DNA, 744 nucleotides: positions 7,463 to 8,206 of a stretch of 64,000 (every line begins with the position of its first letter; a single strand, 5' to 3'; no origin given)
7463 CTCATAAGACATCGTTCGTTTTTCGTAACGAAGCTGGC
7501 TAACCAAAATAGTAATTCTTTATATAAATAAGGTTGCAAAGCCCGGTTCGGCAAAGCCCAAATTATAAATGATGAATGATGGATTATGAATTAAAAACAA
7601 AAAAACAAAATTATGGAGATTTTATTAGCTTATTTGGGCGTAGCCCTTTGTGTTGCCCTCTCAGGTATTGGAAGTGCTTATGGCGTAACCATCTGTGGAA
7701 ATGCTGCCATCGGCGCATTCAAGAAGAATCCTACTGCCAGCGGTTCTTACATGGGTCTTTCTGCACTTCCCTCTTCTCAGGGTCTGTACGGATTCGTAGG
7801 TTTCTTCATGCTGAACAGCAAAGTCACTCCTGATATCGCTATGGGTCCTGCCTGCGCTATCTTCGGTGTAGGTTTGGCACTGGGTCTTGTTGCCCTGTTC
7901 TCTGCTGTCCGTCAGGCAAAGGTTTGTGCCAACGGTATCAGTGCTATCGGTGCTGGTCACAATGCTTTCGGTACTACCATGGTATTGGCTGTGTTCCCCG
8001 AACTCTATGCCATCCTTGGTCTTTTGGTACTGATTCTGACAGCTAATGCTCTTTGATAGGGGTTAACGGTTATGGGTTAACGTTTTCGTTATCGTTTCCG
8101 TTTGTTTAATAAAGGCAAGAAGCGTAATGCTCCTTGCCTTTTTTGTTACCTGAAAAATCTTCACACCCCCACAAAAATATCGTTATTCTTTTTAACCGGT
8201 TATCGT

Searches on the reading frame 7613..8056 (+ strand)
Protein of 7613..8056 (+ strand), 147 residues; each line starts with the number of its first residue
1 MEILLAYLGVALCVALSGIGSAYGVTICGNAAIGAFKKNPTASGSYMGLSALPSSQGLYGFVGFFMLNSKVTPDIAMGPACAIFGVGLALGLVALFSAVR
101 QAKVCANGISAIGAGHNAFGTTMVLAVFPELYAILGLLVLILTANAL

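Call 8: search_protein_families(library=pfam, proteins=[window:7613-8056:+])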
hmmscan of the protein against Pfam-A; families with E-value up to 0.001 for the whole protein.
window:7613-8056:+ (147 aa): 1 family
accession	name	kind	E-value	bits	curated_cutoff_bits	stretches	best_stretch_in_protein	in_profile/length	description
PF00137.26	ATP-synt_C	-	7.2e-27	93.9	24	2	8-67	1-60/60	ATP synthase subunit C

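Call 25: find_encoding_contigs(protein=window:7613-8056:+, flank=4000, max_places=10)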
Protein window:7613-8056:+ (147 aa): 23 contigs read that carry it; 10 places shown.
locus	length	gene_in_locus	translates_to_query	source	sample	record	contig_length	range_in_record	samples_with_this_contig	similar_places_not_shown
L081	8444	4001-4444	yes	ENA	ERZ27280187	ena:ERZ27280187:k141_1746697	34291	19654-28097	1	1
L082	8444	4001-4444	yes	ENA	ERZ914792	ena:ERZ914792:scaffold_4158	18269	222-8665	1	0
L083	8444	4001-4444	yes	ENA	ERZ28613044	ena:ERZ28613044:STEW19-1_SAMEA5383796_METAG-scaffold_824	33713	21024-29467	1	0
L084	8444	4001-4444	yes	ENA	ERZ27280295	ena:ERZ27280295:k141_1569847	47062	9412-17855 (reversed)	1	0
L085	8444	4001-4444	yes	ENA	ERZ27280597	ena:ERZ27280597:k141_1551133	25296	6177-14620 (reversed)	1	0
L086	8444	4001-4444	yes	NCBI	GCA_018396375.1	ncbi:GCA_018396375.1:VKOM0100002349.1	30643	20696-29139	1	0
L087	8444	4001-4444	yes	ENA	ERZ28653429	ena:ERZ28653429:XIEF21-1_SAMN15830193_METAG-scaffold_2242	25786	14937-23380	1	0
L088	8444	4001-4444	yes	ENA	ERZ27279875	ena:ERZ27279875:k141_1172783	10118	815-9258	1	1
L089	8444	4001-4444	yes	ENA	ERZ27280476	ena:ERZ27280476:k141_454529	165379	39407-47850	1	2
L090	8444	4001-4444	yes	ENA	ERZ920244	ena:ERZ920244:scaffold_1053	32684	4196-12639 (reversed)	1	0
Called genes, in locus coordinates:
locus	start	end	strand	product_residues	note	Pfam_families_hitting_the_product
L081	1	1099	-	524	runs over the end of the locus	PF01943:Polysacc_synt, PF13440:Polysacc_synt_3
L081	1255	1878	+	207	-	PF01813:ATP-synt_D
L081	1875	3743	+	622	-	PF01496:V_ATPase_I (weak)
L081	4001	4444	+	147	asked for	PF00137:ATP-synt_C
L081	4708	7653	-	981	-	PF13620:CarboxypepD_reg, PF13715:CarbopepD_reg_2, PF22904:NOMO1-like_2nd (faint), PF14905:OMP_b-brl_3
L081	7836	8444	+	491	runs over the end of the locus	PF00370:FGGY_N, PF02782:FGGY_C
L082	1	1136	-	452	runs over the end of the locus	?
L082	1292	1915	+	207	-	PF01813:ATP-synt_D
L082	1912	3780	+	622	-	PF01496:V_ATPase_I (weak)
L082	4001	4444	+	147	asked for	PF00137:ATP-synt_C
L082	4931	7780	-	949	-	PF13620:CarboxypepD_reg, PF13715:CarbopepD_reg_2, PF22904:NOMO1-like_2nd (faint), PF14905:OMP_b-brl_3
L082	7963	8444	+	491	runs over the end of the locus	PF00370:FGGY_N, PF02782:FGGY_C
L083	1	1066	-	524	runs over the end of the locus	PF01943:Polysacc_synt, PF13440:Polysacc_synt_3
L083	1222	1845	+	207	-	PF01813:ATP-synt_D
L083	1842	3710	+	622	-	PF01496:V_ATPase_I (weak)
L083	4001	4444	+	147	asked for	PF00137:ATP-synt_C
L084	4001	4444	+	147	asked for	PF00137:ATP-synt_C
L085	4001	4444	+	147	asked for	PF00137:ATP-synt_C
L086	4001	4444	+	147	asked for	PF00137:ATP-synt_C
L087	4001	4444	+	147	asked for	PF00137:ATP-synt_C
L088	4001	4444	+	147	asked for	PF00137:ATP-synt_C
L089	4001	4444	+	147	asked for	PF00137:ATP-synt_C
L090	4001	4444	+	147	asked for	PF00137:ATP-synt_C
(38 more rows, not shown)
